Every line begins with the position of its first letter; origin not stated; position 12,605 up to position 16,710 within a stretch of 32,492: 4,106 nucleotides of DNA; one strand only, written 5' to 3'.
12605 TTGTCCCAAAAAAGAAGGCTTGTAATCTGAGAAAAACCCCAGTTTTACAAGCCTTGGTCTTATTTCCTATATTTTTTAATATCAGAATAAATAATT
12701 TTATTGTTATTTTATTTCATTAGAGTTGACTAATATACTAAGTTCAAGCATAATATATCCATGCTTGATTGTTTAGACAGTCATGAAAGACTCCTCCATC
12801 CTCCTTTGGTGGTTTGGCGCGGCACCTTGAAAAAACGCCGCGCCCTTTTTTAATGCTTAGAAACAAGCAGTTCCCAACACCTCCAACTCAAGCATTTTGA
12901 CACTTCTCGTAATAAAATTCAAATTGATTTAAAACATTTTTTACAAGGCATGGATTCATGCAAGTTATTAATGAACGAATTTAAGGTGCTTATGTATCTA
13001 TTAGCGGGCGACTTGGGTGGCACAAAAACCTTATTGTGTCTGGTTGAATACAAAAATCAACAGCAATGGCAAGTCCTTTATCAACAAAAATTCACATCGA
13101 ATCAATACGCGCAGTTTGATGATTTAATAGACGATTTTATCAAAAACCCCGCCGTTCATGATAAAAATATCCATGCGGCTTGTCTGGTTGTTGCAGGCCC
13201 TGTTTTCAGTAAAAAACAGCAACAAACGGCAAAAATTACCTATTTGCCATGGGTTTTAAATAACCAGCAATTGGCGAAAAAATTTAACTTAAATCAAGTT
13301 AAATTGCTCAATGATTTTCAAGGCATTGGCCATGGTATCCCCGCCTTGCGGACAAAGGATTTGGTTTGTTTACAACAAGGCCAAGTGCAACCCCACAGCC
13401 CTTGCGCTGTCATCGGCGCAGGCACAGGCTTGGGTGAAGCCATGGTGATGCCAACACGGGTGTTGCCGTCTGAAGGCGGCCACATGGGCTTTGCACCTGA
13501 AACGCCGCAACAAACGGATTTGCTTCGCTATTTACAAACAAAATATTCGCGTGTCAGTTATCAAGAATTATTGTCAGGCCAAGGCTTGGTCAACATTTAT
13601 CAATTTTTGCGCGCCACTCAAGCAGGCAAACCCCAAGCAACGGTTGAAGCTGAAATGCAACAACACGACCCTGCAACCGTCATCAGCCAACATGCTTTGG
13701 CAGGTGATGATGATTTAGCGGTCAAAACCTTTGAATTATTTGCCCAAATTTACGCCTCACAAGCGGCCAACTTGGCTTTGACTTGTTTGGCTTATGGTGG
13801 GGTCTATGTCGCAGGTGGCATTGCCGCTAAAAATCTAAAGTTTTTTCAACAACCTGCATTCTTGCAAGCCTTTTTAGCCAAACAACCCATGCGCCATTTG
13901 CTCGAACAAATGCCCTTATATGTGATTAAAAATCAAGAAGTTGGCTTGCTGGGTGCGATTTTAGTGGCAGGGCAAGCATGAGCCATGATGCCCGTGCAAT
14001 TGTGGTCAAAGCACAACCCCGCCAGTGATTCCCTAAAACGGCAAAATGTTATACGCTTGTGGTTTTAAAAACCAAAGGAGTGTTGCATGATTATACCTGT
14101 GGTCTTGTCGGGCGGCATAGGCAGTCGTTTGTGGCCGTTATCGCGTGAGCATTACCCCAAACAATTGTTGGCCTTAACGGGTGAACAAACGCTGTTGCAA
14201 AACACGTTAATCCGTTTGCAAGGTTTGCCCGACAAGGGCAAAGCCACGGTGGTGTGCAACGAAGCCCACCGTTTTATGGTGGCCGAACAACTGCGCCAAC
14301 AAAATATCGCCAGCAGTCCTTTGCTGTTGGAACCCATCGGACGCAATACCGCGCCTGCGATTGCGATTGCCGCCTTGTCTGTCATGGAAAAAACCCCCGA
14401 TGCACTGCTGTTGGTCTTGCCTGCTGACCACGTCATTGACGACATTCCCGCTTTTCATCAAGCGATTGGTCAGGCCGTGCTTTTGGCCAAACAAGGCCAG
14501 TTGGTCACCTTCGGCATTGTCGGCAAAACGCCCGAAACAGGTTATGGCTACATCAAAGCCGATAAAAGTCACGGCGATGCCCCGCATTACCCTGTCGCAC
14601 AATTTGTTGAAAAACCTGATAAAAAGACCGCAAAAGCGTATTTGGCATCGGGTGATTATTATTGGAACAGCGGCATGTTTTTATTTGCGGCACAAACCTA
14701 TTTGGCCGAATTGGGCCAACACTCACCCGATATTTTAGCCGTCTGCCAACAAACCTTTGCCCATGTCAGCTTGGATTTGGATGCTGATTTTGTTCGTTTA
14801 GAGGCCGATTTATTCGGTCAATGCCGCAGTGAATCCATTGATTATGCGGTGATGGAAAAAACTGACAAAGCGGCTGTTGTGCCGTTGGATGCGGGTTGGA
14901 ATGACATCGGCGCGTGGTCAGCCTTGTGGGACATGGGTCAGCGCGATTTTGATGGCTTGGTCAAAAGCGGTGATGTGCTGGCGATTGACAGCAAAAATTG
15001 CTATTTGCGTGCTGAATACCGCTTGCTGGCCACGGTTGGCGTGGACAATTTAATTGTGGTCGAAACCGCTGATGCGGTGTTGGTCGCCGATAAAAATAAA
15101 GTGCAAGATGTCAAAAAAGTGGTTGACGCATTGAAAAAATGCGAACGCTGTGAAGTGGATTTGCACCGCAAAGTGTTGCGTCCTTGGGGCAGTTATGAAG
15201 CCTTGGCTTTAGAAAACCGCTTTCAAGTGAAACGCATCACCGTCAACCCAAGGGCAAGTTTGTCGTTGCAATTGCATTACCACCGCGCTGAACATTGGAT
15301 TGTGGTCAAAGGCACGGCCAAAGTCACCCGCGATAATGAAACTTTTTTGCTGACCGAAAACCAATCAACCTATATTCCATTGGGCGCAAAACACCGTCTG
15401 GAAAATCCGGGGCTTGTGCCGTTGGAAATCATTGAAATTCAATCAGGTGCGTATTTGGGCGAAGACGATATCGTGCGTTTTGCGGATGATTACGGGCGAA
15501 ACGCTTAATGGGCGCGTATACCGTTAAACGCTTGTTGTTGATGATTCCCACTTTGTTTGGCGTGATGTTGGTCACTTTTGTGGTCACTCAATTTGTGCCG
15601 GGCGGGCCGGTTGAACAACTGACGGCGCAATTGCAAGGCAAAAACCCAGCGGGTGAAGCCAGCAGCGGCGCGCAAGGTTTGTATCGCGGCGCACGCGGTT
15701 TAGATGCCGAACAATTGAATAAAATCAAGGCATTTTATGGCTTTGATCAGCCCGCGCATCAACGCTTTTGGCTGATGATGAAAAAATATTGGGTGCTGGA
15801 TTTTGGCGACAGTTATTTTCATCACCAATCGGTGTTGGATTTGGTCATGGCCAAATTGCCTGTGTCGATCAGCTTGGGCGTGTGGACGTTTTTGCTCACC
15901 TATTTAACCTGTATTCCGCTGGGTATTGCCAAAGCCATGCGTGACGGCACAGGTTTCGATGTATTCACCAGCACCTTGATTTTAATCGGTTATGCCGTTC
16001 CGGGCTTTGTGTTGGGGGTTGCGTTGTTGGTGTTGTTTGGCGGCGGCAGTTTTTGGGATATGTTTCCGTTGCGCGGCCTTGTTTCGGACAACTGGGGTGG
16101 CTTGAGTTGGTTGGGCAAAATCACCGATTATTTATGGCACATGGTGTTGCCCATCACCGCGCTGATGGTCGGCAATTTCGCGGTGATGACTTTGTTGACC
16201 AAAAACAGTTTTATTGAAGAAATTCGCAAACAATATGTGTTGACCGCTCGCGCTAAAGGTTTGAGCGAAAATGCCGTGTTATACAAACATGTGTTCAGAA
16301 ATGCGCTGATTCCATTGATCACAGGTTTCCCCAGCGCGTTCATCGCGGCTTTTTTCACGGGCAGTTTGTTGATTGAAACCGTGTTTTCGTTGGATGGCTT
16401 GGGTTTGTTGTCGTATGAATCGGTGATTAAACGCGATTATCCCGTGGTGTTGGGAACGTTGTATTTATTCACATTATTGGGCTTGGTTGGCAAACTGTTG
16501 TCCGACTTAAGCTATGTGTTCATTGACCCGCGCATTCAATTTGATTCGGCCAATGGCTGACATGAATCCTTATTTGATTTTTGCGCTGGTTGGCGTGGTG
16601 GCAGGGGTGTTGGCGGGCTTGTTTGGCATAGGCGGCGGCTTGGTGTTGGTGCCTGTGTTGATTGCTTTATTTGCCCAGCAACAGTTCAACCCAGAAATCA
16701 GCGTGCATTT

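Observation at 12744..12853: Orphan plus-strand Rho-independent terminator in the glk upstream region, preceded by a CU-rich (anti-SD-like) stretch and a 30-codon ORF: candidate small RNA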

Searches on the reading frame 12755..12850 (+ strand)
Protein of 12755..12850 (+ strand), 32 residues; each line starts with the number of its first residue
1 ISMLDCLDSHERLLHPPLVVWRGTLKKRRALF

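Call 58: search_protein_families(library=pfam, proteins=[L103:4596-5735:+])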
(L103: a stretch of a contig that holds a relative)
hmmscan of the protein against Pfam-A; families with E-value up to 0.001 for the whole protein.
L103:4596-5735:+ (379 aa): 1 family
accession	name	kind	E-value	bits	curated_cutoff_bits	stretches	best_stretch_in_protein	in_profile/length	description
PF01702.25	TGT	-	3.1e-166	553.3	26.3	1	21-373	2-355/357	Queuine tRNA-ribosyltransferase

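Call 59: list_cluster_members(proteins=[L016:8822-9250:+, L037:389-817:+, L083:9969-10397:+, L047:1924-2355:+, L017:2662-3090:+, L071:596-1024:-, L036:45-1070:+, L048:9805-10935:-, L103:4596-5735:+, L118:11815-12243:+])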
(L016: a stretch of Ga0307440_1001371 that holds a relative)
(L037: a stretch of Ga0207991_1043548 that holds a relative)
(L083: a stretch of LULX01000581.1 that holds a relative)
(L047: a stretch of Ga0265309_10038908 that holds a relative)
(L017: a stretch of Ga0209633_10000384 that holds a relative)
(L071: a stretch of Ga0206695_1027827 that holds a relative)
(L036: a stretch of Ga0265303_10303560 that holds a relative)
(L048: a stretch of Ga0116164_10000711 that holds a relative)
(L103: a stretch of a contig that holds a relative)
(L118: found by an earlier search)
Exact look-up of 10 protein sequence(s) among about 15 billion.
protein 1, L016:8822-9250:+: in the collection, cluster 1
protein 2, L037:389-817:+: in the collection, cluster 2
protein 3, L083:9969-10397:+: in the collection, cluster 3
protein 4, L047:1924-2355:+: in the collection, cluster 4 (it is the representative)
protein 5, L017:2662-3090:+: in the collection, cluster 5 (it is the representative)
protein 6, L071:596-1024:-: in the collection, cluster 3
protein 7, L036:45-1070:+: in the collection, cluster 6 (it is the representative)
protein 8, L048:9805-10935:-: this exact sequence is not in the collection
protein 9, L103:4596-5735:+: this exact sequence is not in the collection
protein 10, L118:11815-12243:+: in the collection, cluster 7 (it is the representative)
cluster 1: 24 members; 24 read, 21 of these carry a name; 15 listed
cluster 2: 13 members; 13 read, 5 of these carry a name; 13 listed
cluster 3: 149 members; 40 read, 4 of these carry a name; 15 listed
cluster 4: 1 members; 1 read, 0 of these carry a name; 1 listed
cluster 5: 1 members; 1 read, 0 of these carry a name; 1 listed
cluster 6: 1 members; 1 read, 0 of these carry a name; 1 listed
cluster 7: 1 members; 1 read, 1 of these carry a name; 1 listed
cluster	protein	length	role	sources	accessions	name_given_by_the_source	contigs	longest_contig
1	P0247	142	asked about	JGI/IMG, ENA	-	large subunit ribosomal protein L13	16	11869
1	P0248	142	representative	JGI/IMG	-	large subunit ribosomal protein L13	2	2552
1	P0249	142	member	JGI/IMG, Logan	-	large subunit ribosomal protein L13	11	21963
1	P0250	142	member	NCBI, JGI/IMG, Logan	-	large subunit ribosomal protein L13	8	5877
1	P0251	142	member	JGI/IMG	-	large subunit ribosomal protein L13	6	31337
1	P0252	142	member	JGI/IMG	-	large subunit ribosomal protein L13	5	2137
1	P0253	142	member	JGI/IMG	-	large subunit ribosomal protein L13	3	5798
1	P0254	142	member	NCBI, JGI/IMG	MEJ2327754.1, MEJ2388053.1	MAG: 50S ribosomal protein L13 [Chromatiaceae bacterium] | large subunit ribosomal protein L13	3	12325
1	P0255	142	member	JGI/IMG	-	large subunit ribosomal protein L13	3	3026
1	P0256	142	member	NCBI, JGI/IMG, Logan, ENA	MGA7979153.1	MAG: 50S ribosomal protein L13 [Chromatiaceae bacterium] | large subunit ribosomal protein L13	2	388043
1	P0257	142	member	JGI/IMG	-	large subunit ribosomal protein L13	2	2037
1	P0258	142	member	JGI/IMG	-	large subunit ribosomal protein L13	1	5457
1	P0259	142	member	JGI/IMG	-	large subunit ribosomal protein L13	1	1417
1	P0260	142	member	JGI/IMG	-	large subunit ribosomal protein L13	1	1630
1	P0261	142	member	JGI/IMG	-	large subunit ribosomal protein L13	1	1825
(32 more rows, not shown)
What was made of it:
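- On Rfam RF02278 (Betaproteobacteria toxic sRNA; Burkholderia double-hairpin; S17S): Related loci are Chromatiaceae, Arenicellales and Acidiferrobacteraceae (call 59).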

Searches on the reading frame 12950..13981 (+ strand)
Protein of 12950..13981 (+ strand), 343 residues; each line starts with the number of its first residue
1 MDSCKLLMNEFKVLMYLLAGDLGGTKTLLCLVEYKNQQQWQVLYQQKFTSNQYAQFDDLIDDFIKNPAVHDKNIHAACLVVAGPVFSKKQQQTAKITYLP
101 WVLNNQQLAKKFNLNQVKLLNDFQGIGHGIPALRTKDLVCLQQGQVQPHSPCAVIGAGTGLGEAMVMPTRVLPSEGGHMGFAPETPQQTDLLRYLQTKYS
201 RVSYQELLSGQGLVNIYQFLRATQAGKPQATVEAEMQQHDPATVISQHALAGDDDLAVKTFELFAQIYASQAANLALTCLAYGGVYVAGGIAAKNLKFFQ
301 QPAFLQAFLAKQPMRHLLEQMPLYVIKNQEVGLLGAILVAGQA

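Call 10: search_protein_families(library=pfam, proteins=[window:12950-13981:+])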
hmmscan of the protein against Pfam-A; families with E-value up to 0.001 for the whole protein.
window:12950-13981:+ (343 aa): 1 family
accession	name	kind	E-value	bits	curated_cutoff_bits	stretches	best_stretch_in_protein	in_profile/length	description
PF02685.22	Glucokinase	-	1.4e-95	320.4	22.1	1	18-341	1-312/314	Glucokinase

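Call 11: find_encoding_contigs(protein=window:12950-13981:+, flank=3000, max_places=10)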
Protein window:12950-13981:+ (343 aa): no gene with exactly this product is on record in the collection.

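Call 15: find_encoding_contigs(protein=window:12992-13981:+, flank=3000, max_places=10)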
Protein window:12992-13981:+ (329 aa): no gene with exactly this product is on record in the collection.
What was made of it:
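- Tried and rejected: Exact look-ups of the window glk (calls 11, 15).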

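Call 16: find_related_loci(query=window:12992-13978:+, collection=genome_contigs, flank=3000)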
Query window:12992-13978:+ (329 aa) in genome_contigs; peptide patterns used: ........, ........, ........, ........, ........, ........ (x = any residue, [..] = any of these).
236 stretches matched a pattern; 7 encode a relative of the query (tblastn E <= 1e-3); 7 distinct loci.
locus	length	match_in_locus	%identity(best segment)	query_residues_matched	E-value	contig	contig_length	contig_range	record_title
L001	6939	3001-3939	35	4-322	1e-46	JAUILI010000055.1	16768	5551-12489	MAG: Gammaproteobacteria bacterium isolate Co_bin.41 NODE_19114_length_16768_cov_1.384953, whole genome shotgun sequence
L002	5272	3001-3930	34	4-323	5e-45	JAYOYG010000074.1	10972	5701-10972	MAG: Pseudomonadales bacterium isolate 139562_S163_rosella_bins.tsv.080 NODE_6258_length_10972_cov_9.222589, whole genom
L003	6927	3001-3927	33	4-322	2e-38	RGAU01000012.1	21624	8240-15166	MAG: Gammaproteobacteria bacterium isolate WB6_4_033 contig_100_11, whole genome shotgun sequence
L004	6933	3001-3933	31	3-326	1e-40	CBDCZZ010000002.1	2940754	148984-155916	MAG: Woeseiaceae bacterium isolate 85ae31f4-af88-4ca0-a4c6-92000f22cee6 genome assembly, contig: contig_2, whole genome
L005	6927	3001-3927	31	4-322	8e-38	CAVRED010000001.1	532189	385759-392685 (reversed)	MAG: uncultured Alphaproteobacteria bacterium isolate MFD05377.bin.2.41 genome assembly, contig: contig_121406, whole ge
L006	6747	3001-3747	32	63-321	2e-35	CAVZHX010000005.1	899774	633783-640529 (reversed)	MAG: uncultured proteobacterium isolate MFD02416.bin.2.247 genome assembly, contig: contig_57718, whole genome shotgun s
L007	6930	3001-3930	34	4-323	1e-43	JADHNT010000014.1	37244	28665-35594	MAG: Pseudomonadales bacterium isolate BS301-5m-G75 BS301-5m-C1214, whole genome shotgun sequence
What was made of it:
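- Tried and rejected: glk relatives in genome_contigs (call 16).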

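Call 17: find_homologous_proteins(query=window:12992-13978:+, max_evalue=1e-40)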
Query window:12992-13978:+ (329 aa): 4358 proteins with E <= 1e-40 among 7321 candidates; the best 120 are listed.
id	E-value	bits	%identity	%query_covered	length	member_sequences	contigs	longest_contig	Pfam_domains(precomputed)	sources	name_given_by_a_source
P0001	1.9e-215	732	99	100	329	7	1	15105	PF02685.23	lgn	-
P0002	8.7e-141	487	67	100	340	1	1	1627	PF02685.23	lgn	-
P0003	9.0e-127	441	63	98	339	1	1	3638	PF00480.27,PF02685.23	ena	-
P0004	3.9e-83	297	46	100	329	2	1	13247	PF02685.23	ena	-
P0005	7.0e-83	296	45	100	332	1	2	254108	PF02685.23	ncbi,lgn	-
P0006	5.7e-82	293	44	100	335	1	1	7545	PF02685.23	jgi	-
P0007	1.1e-81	293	48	100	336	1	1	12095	PF02685.23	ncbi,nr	ncbi:MAG: glucokinase [Gammaproteobacteria bacterium RBG_16_57_12]|nr:MAG: glucokinase [Gammaproteob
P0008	3.6e-81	291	46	100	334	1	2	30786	PF02685.23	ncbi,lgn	-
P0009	3.9e-81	291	48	97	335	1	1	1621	PF02685.23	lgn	-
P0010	7.9e-81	290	47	100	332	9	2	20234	PF02685.23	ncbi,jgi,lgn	jgi:glucokinase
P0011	1.2e-80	289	47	98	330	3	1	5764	PF02685.23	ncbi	-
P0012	1.3e-80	289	43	100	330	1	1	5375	PF02685.23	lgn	-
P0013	1.3e-80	289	46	98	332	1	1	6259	PF02685.23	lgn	-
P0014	1.5e-80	289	46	98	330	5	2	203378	PF02685.23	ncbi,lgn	-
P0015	1.5e-80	289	46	98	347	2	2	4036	PF02685.23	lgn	-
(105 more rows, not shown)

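Call 18: find_encoding_contigs(protein=P0001, flank=3000, max_places=10)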
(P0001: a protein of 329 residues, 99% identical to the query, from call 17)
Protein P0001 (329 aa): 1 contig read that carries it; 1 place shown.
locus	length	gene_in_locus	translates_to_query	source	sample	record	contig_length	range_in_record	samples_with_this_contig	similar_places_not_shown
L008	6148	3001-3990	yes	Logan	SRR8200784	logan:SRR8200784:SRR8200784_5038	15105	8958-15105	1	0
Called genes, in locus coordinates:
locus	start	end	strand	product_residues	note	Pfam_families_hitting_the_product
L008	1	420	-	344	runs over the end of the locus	PF01757:Acyl_transf_3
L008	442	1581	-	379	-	PF01208:URO-D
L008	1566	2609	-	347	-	PF02568:ThiI, PF03054:tRNA_Me_trans, PF18297:NFACT-R_2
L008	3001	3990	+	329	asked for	PF02685:Glucokinase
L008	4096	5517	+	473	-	PF00483:NTP_transferase, PF22640:ManC_GMP_beta-helix, PF01050:MannoseP_isomer, PF07883:Cupin_2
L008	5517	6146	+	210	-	?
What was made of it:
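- Checked: glk most likely starts at the ATG at 12992, because the 99%-identical database protein has 329 aa (calls 15, 17, 18).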

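Call 19: find_encoding_contigs(protein=P0002, flank=3000, max_places=5)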
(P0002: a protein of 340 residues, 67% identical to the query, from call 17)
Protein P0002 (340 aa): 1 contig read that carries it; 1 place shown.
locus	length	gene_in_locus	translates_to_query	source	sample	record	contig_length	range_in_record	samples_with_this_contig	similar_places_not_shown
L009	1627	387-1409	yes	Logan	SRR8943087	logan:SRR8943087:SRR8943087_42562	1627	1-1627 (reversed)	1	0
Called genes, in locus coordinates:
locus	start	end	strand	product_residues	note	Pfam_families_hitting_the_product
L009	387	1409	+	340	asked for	PF02685:Glucokinase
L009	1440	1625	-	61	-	?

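Call 20: find_encoding_contigs(protein=P0003, flank=3000, max_places=5)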
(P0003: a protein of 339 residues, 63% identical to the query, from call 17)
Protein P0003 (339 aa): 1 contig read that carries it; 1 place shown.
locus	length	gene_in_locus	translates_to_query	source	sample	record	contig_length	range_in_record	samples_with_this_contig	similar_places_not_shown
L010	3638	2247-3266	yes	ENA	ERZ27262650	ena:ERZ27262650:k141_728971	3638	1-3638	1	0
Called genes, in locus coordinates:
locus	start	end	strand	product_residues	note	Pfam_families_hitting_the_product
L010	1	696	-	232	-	?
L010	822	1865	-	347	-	PF02568:ThiI, PF03054:tRNA_Me_trans, PF18297:NFACT-R_2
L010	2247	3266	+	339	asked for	PF00480:ROK (weak), PF02685:Glucokinase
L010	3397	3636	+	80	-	?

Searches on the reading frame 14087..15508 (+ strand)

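Call 10: search_protein_families(library=pfam, proteins=[window:14087-15508:+])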
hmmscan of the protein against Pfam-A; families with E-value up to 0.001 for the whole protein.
window:14087-15508:+ (473 aa): 5 families
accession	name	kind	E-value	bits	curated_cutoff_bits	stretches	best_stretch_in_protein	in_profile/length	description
PF00483.29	NTP_transferase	-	7.5e-58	196.4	21.2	1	4-285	2-240/245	Nucleotidyl transferase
PF01050.24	MannoseP_isomer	-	8e-54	181.2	23.6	1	354-467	3-116/116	Mannose-6-phosphate isomerase C-terminal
PF22640.1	ManC_GMP_beta-helix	-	7.9e-17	61.4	27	1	295-349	1-55/55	MannoseP isomerase/GMP-like beta-helix domain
PF07883.17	Cupin_2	-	7e-10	38.9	27.2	1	384-451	3-69/70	Cupin domain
PF12804.13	NTP_transf_3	-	0.0002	22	27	1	5-117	2-98/160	MobA-like NTP transferase domain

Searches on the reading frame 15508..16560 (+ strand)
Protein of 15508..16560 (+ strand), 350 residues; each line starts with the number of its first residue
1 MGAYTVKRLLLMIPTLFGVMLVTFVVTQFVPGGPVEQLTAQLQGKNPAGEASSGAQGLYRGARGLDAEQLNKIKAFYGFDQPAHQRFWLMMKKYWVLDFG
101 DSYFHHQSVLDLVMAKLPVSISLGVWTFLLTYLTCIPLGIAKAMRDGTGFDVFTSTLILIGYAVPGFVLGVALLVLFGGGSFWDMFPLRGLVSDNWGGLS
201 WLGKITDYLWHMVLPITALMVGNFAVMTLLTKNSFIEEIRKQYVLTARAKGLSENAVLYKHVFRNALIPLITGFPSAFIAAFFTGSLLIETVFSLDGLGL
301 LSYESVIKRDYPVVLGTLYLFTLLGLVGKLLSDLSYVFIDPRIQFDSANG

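Call 10: search_protein_families(library=pfam, proteins=[window:15508-16560:+])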
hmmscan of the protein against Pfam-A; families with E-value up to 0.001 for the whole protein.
window:15508-16560:+ (350 aa): 2 families
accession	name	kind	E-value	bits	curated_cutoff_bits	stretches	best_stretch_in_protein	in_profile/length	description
PF00528.27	BPD_transp_1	-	4.9e-32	111.6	26.4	1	136-343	2-182/184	Binding-protein-dependent transport system inner membrane component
PF19300.4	BPD_transp_1_N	-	0.0005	20.7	23.8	0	67-123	45-113/114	Binding-prot-dependent transport system membrane comp, N-term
